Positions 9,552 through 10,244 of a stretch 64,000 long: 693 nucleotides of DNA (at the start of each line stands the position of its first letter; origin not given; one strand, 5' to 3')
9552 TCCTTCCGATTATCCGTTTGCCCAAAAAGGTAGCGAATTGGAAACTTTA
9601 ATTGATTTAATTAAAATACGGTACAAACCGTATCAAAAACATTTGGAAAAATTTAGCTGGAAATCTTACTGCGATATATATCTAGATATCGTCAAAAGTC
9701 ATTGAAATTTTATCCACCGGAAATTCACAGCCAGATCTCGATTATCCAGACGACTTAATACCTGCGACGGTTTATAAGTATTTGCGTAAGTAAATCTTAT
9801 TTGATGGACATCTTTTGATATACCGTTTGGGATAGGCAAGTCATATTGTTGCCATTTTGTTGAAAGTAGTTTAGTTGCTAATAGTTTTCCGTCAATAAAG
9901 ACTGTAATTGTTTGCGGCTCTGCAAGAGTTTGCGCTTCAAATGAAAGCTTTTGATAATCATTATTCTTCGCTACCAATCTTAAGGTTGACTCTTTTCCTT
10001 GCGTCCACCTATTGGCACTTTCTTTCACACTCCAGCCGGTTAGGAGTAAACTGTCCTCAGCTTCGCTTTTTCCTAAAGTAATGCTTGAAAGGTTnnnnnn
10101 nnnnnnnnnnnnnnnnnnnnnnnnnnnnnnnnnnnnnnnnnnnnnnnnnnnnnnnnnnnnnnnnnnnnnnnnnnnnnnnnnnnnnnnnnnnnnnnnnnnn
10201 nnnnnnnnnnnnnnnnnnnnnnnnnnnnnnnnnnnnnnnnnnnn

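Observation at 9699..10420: Shared C-terminal extracytoplasmic module carried by both membrane-protein subfamilies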

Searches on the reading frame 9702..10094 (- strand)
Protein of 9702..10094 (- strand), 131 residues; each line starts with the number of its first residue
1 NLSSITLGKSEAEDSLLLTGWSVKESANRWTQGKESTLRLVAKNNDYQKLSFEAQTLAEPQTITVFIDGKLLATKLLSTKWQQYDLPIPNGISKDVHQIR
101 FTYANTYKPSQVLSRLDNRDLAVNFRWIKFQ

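Call 8: search_protein_families(library=pfam, proteins=[window:9702-10094:-], max_evalue=10)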
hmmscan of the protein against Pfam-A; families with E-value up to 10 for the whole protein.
seq(131 aa): 2 families
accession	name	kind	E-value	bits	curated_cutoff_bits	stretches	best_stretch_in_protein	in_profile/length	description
PF06832.18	BiPBP_C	-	0.065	13.6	26.8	1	36-74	21-57/90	Penicillin-Binding Protein C-terminus Family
PF16841.11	CBM60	-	0.11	13.4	28.2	1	63-110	16-63/91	Ca-dependent carbohydrate-binding module xylan-binding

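Call 9: find_homologous_proteins(query=A1, max_evalue=0.001)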
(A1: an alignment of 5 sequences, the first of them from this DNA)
Query A1 (5 sequences) (131 aa, profile of the alignment): 2 proteins with E <= 0.001 among 504 candidates.
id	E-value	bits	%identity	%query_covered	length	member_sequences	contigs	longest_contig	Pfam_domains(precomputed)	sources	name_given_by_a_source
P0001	1.3e-47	179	66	99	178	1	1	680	-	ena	-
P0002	6.1e-27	112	28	85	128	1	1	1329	-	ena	-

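Call 17: search_protein_representatives(alignment_id=A1)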
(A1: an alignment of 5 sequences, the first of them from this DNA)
Query: 5 sequences, 133 profile positions. Proteins with E-value up to 0.001 (for the whole library): 2142; up to 1e-10: 391; up to 1e-30: 25. The best 150 are listed.
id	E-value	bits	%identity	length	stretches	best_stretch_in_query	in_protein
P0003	4.3e-56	204.8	-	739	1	1-132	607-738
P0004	2.2e-55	202.5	-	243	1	1-132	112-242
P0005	1.1e-42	161.4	-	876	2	2-132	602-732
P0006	5.9e-42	159.1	-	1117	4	10-130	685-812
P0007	3.3e-41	156.6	-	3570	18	56-104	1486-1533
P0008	1.9e-40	154.2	-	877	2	2-131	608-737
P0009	3.0e-39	150.3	-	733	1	2-132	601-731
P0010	1.1e-36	142.0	-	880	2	10-132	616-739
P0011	4.4e-36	140.1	-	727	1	2-131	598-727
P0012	1.9e-35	138.0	-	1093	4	5-125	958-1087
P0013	2.0e-35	138.0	-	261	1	1-131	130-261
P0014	5.3e-35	136.6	-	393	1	5-131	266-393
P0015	1.1e-34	135.6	-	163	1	1-132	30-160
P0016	1.9e-34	134.8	-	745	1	2-131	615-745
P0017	3.1e-34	134.1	-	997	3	10-132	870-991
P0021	3.5e-32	127.4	-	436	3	5-132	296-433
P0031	9.5e-30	119.6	-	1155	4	8-131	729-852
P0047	1.4e-27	112.5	-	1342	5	15-131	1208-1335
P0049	2.4e-27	111.8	-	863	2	4-131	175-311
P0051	3.8e-27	111.1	-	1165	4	4-131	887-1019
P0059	3.0e-25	105.0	-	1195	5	16-127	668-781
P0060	4.4e-25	104.5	-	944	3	13-131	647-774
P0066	4.4e-24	101.2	-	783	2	4-131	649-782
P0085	2.3e-22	95.7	-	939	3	3-131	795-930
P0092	6.1e-22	94.3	-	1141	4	4-130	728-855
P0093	6.3e-22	94.2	-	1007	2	5-131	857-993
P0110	1.4e-20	89.8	-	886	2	4-131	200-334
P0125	1.6e-19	86.5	-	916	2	3-131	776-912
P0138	1.5e-18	83.3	-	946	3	3-131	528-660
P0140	1.9e-18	83.0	-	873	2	16-132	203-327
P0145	5.1e-18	81.6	-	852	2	3-131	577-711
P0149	9.4e-18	80.7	-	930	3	4-130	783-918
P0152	1.4e-17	80.2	-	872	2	5-131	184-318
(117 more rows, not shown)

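Call 22: search_protein_families(library=pfam, alignment_id=A2, max_evalue=0.001)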
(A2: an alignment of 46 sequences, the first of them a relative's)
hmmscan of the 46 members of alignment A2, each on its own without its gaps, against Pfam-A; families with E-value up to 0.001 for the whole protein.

A. member 1, P0006 (1117 aa): 1 family
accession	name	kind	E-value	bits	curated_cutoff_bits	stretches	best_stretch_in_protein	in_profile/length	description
PF03065.20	Glyco_hydro_57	-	4.5e-05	23.3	21.2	0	588-630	231-268/291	Glycosyl hydrolase family 57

B. families by the number of members that match (of 46 scanned): 26 families (the first 25 are shown)
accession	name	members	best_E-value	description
PF00884.28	Sulfatase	12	6.2e-49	Sulfatase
PF13231.12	PMT_2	8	1.9e-08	Dolichyl-phosphate-mannose-protein mannosyltransferase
PF01663.27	Phosphodiest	6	2e-13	Type I phosphodiesterase / nucleotide pyrophosphatase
PF03901.23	Glyco_transf_22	4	5.3e-46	Alg9-like mannosyltransferase family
PF22895.2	DUF7024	4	3e-15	Domain of unknown function (DUF7024)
PF16347.10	SGSH_C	4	3e-08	N-sulphoglucosamine sulphohydrolase, C-terminal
PF03170.19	BcsB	3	8.2e-06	Bacterial cellulose synthase subunit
PF14683.12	CBM-like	3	1.8e-05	Polysaccharide lyase family 4, domain III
PF20620.4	DUF6805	3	0.00011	Family of unknown function (DUF6805)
PF13364.12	BetaGal_ABD2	2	1.2e-06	Beta-galactosidase second all-beta domain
PF16822.11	ALGX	1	5.6e-09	SGNH hydrolase-like domain, acetyltransferase AlgX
PF13472.12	Lipase_GDSL_2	1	3e-07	GDSL-like Lipase/Acylhydrolase family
PF23157.1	DUF7055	1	4.5e-07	Domain of unknown function (DUF7055)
PF17996.7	CE2_N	1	3.4e-06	Carbohydrate esterase 2 N-terminal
PF21467.3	BetaGal_gal-bd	1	3.9e-06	Beta-galactosidase, galactose-binding domain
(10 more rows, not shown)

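Call 28: search_solved_structures(query=A1, max_evalue=10)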
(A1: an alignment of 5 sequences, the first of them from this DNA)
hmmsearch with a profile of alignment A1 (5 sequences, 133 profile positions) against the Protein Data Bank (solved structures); distinct sequences matched with E-value up to 10: 8.
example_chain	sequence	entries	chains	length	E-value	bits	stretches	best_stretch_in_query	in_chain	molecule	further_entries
2n3z_A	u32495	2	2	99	0.055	16.7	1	38-100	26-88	OR446 | De novo designed protein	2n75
6llq_A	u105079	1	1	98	0.46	13.7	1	37-100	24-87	VAL88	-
5ejl_A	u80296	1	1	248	0.55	13.5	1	42-105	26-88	Klebsiella pneumoniae genome assembly NOVST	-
5kgo_D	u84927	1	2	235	0.56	13.5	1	43-105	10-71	Flagellar brake protein YcgR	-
5ked_D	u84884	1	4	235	0.57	13.4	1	43-105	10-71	Flagellar brake protein YcgR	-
5kec_D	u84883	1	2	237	0.58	13.4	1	43-105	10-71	Flagellar brake protein YcgR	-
5hbt_B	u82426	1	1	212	0.69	13.2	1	60-131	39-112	Acetylcholine receptor subunit alpha 1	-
2qc1_B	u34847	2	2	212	0.79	13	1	60-130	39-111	Acetylcholine receptor subunit alpha | Acetylcholine receptor subunit alpha 1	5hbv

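Call 30: search_protein_families(library=pfam, proteins=[P0049, P0110, P0140, P0152, P0085, P0093, P0125, P0149, P0145, P0138], max_evalue=0.01)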
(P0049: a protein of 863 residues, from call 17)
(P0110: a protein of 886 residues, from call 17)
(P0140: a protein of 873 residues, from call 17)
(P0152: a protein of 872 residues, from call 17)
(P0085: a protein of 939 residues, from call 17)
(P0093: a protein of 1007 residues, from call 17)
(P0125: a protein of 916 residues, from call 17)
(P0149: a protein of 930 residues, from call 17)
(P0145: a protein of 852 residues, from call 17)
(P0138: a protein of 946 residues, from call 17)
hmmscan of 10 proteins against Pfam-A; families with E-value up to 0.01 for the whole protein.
P0049 (863 aa): 5 families
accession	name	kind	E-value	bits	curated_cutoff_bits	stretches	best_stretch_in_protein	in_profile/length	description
PF00884.28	Sulfatase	-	6.2e-49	167.4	25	1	443-743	1-299/301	Sulfatase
PF01663.27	Phosphodiest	-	2e-13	51.1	23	1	453-687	9-220/342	Type I phosphodiesterase / nucleotide pyrophosphatase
PF16347.10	SGSH_C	-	3e-08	34.4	29.3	1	692-818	2-134/154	N-sulphoglucosamine sulphohydrolase, C-terminal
PF08531.16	Bac_rhamnosid_N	-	0.00022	21.6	25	1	243-270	17-44/172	Alpha-L-rhamnosidase N-terminal domain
PF07394.17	DUF1501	-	0.0026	17.4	27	1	656-695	269-308/390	Protein of unknown function (DUF1501)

P0110 (886 aa): 4 families
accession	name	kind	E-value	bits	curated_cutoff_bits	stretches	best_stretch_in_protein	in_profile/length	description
PF00884.28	Sulfatase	-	1e-47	163.4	25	1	461-764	1-301/301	Sulfatase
PF16347.10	SGSH_C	-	2.5e-06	28.1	29.3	1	722-776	9-65/154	N-sulphoglucosamine sulphohydrolase, C-terminal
PF01663.27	Phosphodiest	-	9.9e-06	25.8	23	0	467-528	5-63/342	Type I phosphodiesterase / nucleotide pyrophosphatase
PF02995.22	DUF229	-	0.0033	16.6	25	1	599-723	280-356/496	Protein of unknown function (DUF229)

P0140 (873 aa): 4 families
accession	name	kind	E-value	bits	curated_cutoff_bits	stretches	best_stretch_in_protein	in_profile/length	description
PF00884.28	Sulfatase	-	2.2e-42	145.9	25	1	451-751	1-301/301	Sulfatase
PF01663.27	Phosphodiest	-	1.4e-05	25.3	23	0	457-518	5-63/342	Type I phosphodiesterase / nucleotide pyrophosphatase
PF16347.10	SGSH_C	-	2.4e-05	25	29.3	1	710-779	10-81/154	N-sulphoglucosamine sulphohydrolase, C-terminal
PF13364.12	BetaGal_ABD2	-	0.0094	17.1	23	0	74-144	34-102/112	Beta-galactosidase second all-beta domain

P0152 (872 aa): 4 families
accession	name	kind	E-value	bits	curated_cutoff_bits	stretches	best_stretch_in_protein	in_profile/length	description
PF00884.28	Sulfatase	-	9.4e-44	150.3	25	1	447-749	1-300/301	Sulfatase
PF01663.27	Phosphodiest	-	3.4e-06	27.3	23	1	453-695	5-220/342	Type I phosphodiesterase / nucleotide pyrophosphatase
PF02995.22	DUF229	-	0.00012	21.3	25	1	572-698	267-345/496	Protein of unknown function (DUF229)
PF16347.10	SGSH_C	-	0.00038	21.1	29.3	1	700-763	2-66/154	N-sulphoglucosamine sulphohydrolase, C-terminal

P0085 (939 aa): 3 families
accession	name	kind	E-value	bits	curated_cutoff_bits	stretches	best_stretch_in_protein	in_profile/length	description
PF03901.23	Glyco_transf_22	-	5e-44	151.6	23.8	1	32-373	2-363/414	Alg9-like mannosyltransferase family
PF13231.12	PMT_2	-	1.9e-08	35.1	26.1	1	112-224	24-139/160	Dolichyl-phosphate-mannose-protein mannosyltransferase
PF09594.16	GT87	-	0.0048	17.1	25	1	106-303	16-203/237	Glycosyltransferase family 87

P0093 (1007 aa): 1 family
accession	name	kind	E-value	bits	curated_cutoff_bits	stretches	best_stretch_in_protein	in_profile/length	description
PF13231.12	PMT_2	-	0.00019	22.1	26.1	1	245-368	30-154/160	Dolichyl-phosphate-mannose-protein mannosyltransferase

P0125 (916 aa): 2 families
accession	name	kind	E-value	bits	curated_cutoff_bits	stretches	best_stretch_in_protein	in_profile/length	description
PF13231.12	PMT_2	-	4.5e-05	24.1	26.1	1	149-266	32-142/160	Dolichyl-phosphate-mannose-protein mannosyltransferase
PF14683.12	CBM-like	-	0.0033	17.8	27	0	850-884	106-141/160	Polysaccharide lyase family 4, domain III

P0149 (930 aa): 2 families
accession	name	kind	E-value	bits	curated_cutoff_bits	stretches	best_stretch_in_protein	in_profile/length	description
PF03901.23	Glyco_transf_22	-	5.3e-46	158.1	23.8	1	22-355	3-357/414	Alg9-like mannosyltransferase family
PF13231.12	PMT_2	-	7.6e-05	23.4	26.1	1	87-209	15-137/160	Dolichyl-phosphate-mannose-protein mannosyltransferase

P0145 (852 aa): 1 family
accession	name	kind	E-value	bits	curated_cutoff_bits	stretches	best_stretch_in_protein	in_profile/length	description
PF00884.28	Sulfatase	-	4.7e-10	39.7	25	1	189-505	1-300/301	Sulfatase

P0138 (946 aa): 1 family
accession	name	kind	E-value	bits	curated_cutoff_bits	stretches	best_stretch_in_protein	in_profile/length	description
PF21467.3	BetaGal_gal-bd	-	0.0059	17.2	27.3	0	594-626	31-62/62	Beta-galactosidase, galactose-binding domain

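Call 49: predict_structure(alignment_id=A4)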
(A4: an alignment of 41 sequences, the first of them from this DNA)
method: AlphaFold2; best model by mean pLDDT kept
length: 131 residues; sequences in the alignment: 41
mean_pLDDT: 96.5   pTM: 0.89
mean pLDDT of the five models: 96.5, 96.3, 96.2, 95.8, 95.6
residues with pLDDT >= 90: 122; 70-90: 9; 50-70: 0; < 50: 0
segments of 3 or more residues with pLDDT < 50: none
pLDDT, mean of each block of 10 residues (from residue 1): 93 93 94 98 95 98 98 98 97 97 98 95 98 96
secondary structure, 60 per line:
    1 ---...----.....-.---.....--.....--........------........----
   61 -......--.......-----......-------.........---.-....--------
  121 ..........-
elements in order: E4-6 H11-15 E21-25 E28-32 E35-42 E49-56 E62-67 E70-76 E82-87 E95-103 H109-112 E121-130

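Call 59: fold_search(model_id=the predicted structure, library=pdb)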
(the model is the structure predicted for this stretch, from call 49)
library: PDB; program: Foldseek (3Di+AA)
matches with E <= 10: 1876; with E <= 0.001: 312
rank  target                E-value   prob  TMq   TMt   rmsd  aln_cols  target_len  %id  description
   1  3wnk                  4.4e-07  1.00  0.55  0.12   7.4       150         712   12  Crystal Structure of Bacillus circulans T-3040 cycloisomaltooligosaccharide glucanotransferase (released 2014-02-05)
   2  8j3x_A                9.2e-07  1.00  0.59  0.22   4.8       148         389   14  Crystal structure of CBM6E from Saccharophagus degradans (released 2024-04-24)
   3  5fui                  1.1e-06  1.00  0.57  0.60   4.7       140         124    8  Crystal structure of the C-terminal CBM6 of LamC a marine laminarianse from Zobellia galactanivorans (released 2016-03-02)
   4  6yg8_B                1.5e-06  1.00  0.52  0.13   6.8       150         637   10  Cryo-EM structure of a BcsB pentamer in the context of an assembled Bcs macrocomplex (released 2021-02-24)
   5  7l2z_C                1.8e-06  1.00  0.47  0.11   8.1       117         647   11  Bacterial cellulose synthase BcsB hexamer (released 2021-03-24)
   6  1gmm                  1.9e-06  1.00  0.55  0.57   6.4       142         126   15  Carbohydrate binding module CBM6 from xylanase U Clostridium thermocellum (released 2001-11-28)
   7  3wno_A                1.9e-06  1.00  0.55  0.13   6.5       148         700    9  D308A mutant of Bacillus circulans T-3040 cycloisomaltooligosaccharide glucanotransferase complexed with cycloisomalto (released 2014-02-05)
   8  3wnn_A                2.2e-06  1.00  0.53  0.12   7.4       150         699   12  D308A mutant of Bacillus circulans T-3040 cycloisomaltooligosaccharide glucanotransferase complexed with isomaltooctao (released 2014-02-05)
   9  9no3_A                2.5e-06  1.00  0.49  0.16   5.7       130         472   12  The bifunctional arabinofuranosidase/xylosidase from metagenome of Pseudacanthotermes militaris. (released 2025-10-08)
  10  3wnl_A                2.5e-06  1.00  0.54  0.12   7.6       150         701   12  D308A mutant of Bacillus circulans T-3040 cycloisomaltooligosaccharide glucanotransferase complexed with isomaltohexao (released 2014-02-05)
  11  3wnn_B                2.7e-06  1.00  0.55  0.12   7.5       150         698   13  D308A mutant of Bacillus circulans T-3040 cycloisomaltooligosaccharide glucanotransferase complexed with isomaltooctao (released 2014-02-05)
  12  3wnp_A                3.0e-06  1.00  0.55  0.12   6.1       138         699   13  D308A, F268V, D469Y, A513V, and Y515S quintuple mutant of Bacillus circulans T-3040 cycloisomaltooligosaccharide gluca (released 2014-02-05)
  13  8j3x_B                3.3e-06  1.00  0.60  0.23   4.1       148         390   13  Crystal structure of CBM6E from Saccharophagus degradans (released 2024-04-24)
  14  9no3_D                3.7e-06  1.00  0.49  0.16   5.5       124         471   12  The bifunctional arabinofuranosidase/xylosidase from metagenome of Pseudacanthotermes militaris. (released 2025-10-08)
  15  9fmt_D                3.7e-06  1.00  0.52  0.13   6.6       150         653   10  Cryo-EM structure of the BcsB hexameric crown from the E. coli cellulose secretion macrocomplex (released 2024-10-16)
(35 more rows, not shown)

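Call 60: search_protein_families(library=pfam, proteins=[P0012, P0017, P0031, P0047, P0051, P0059, P0060, P0092, P0066], max_evalue=0.01)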
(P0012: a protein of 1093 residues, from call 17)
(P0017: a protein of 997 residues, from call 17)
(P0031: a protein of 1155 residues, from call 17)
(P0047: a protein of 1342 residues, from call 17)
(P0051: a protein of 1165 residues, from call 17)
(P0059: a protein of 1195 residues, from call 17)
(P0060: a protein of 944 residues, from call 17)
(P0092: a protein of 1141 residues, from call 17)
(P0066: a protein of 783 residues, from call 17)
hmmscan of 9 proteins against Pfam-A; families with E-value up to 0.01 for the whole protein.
P0012 (1093 aa): 1 family
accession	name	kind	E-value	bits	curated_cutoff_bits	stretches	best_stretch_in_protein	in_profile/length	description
PF14683.12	CBM-like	-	1.8e-05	25.2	27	0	861-926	74-141/160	Polysaccharide lyase family 4, domain III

P0017 (997 aa): 3 families
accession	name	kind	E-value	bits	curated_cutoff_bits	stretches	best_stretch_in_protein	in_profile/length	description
PF00884.28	Sulfatase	-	1.7e-09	37.9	25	1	196-496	1-298/301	Sulfatase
PF20620.4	DUF6805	-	0.00011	23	27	0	886-956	36-107/133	Family of unknown function (DUF6805)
PF01663.27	Phosphodiest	-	0.0011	19.1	23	1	430-464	194-228/342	Type I phosphodiesterase / nucleotide pyrophosphatase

P0031 (1155 aa): 4 families
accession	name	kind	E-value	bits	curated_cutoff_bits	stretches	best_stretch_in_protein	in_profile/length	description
PF00884.28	Sulfatase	-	0.00015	21.6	25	1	201-454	2-244/301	Sulfatase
PF07252.16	DUF1433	-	0.00062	20.4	30.8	0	634-661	38-65/88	Protein of unknown function (DUF1433)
PF23218.1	PH_AIR9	-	0.0007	20.5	27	0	777-815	46-84/97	AIR9 PH-like domain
PF01663.27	Phosphodiest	-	0.00089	19.4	23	1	227-462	23-230/342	Type I phosphodiesterase / nucleotide pyrophosphatase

P0047 (1342 aa): 3 families
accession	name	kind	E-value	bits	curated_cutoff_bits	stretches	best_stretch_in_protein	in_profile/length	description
PF21467.3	BetaGal_gal-bd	-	3.9e-06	27.3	27.3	0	794-830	27-62/62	Beta-galactosidase, galactose-binding domain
PF03170.19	BcsB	-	8.2e-06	24.9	21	0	947-1000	55-111/606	Bacterial cellulose synthase subunit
PF14683.12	CBM-like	-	0.00071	20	27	0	1128-1151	120-143/160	Polysaccharide lyase family 4, domain III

P0051 (1165 aa): 3 families
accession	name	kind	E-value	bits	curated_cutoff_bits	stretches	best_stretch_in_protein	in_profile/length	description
PF13231.12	PMT_2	-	9.7e-06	26.3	26.1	1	109-262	7-157/160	Dolichyl-phosphate-mannose-protein mannosyltransferase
PF11886.13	TOC159_MAD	-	0.00024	20.6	25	0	1059-1111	193-245/267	Translocase of chloroplast 159/132, membrane anchor domain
PF13364.12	BetaGal_ABD2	-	0.0015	19.7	23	0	648-701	57-105/112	Beta-galactosidase second all-beta domain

P0059 (1195 aa): 1 family
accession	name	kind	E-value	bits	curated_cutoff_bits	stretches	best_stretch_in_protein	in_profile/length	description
PF00884.28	Sulfatase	-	0.0007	19.4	25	1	329-467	141-268/301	Sulfatase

P0060 (944 aa): 2 families
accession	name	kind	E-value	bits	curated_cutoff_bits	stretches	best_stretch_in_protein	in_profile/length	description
PF03901.23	Glyco_transf_22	-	1.6e-39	136.8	23.8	1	23-340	4-335/414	Alg9-like mannosyltransferase family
PF13231.12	PMT_2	-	0.00032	21.4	26.1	1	86-219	14-148/160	Dolichyl-phosphate-mannose-protein mannosyltransferase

P0092 (1141 aa): 1 family
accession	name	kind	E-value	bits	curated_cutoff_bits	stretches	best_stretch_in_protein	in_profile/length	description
PF00884.28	Sulfatase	-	1.4e-15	57.8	25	1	204-507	2-301/301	Sulfatase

P0066 (783 aa): 1 family
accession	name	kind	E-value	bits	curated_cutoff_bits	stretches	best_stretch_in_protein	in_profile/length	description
PF13231.12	PMT_2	-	0.0001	23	26.1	1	58-217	2-160/160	Dolichyl-phosphate-mannose-protein mannosyltransferase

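Call 64: search_protein_families(library=pfam, alignment_id=A5, max_evalue=0.1)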
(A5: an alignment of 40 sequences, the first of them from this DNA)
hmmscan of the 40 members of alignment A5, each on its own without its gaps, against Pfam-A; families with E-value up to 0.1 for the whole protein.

A. member 1, seq(131 aa): 1 family
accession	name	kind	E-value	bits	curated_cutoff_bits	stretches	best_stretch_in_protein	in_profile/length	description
PF06832.18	BiPBP_C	-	0.065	13.6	26.8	0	36-74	21-57/90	Penicillin-Binding Protein C-terminus Family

B. families by the number of members that match (of 40 scanned): 11 families
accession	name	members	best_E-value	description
PF22895.2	DUF7024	8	3.7e-07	Domain of unknown function (DUF7024)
PF20620.4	DUF6805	2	0.038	Family of unknown function (DUF6805)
PF10860.13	DUF2661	1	0.019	Protein of unknown function (DUF2661)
PF03170.19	BcsB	1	0.02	Bacterial cellulose synthase subunit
PF05989.17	Chordopox_A35R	1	0.053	Chordopoxvirus A35R protein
PF14683.12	CBM-like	1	0.054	Polysaccharide lyase family 4, domain III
PF13364.12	BetaGal_ABD2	1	0.055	Beta-galactosidase second all-beta domain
PF17936.7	Big_6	1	0.055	Bacterial Ig domain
PF06832.18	BiPBP_C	1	0.065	Penicillin-Binding Protein C-terminus Family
PF17578.7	DUF5481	1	0.065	Family of unknown function (DUF5481)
PF20695.2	UbiD_N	1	0.097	3-octaprenyl-4-hydroxybenzoate carboxy-lyase N-terminal domain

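Call 75: list_cluster_members(proteins=[P0006, P0012, P0017, P0031, P0049, P0051, P0085, P0092, P0047, P0021])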
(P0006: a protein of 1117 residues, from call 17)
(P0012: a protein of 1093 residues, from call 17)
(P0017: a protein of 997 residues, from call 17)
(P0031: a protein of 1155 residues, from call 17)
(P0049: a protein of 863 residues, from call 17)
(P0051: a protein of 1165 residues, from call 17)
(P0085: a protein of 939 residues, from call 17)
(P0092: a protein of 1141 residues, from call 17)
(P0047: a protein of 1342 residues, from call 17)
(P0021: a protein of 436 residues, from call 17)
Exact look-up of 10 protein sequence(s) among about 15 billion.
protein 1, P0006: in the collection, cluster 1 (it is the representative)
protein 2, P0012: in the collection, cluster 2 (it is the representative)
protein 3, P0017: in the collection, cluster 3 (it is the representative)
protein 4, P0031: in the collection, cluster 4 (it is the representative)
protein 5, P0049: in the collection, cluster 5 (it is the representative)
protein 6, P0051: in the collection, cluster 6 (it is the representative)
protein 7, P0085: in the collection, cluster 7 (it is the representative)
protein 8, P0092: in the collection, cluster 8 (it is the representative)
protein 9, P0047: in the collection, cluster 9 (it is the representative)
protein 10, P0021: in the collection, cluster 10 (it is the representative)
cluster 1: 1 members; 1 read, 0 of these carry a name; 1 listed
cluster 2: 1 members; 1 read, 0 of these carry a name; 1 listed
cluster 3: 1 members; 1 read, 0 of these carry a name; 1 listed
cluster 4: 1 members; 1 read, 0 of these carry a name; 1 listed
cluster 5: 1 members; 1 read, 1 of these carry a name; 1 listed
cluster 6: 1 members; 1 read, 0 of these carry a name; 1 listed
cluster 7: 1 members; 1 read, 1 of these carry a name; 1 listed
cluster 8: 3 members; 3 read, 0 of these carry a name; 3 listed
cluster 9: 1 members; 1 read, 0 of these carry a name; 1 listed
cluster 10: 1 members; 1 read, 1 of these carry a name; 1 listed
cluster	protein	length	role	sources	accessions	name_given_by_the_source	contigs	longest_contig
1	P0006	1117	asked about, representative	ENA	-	-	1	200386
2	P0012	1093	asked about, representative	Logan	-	-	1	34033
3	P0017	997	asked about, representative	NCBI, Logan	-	-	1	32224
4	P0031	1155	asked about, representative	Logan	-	-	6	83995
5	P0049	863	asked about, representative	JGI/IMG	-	arylsulfatase A-like enzyme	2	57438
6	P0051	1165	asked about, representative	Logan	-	-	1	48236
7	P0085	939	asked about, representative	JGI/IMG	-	GPI mannosyltransferase 3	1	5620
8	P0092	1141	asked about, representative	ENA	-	-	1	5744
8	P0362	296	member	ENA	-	-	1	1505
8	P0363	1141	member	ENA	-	-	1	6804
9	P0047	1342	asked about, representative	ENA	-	-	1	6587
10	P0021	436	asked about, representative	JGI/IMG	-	hypothetical protein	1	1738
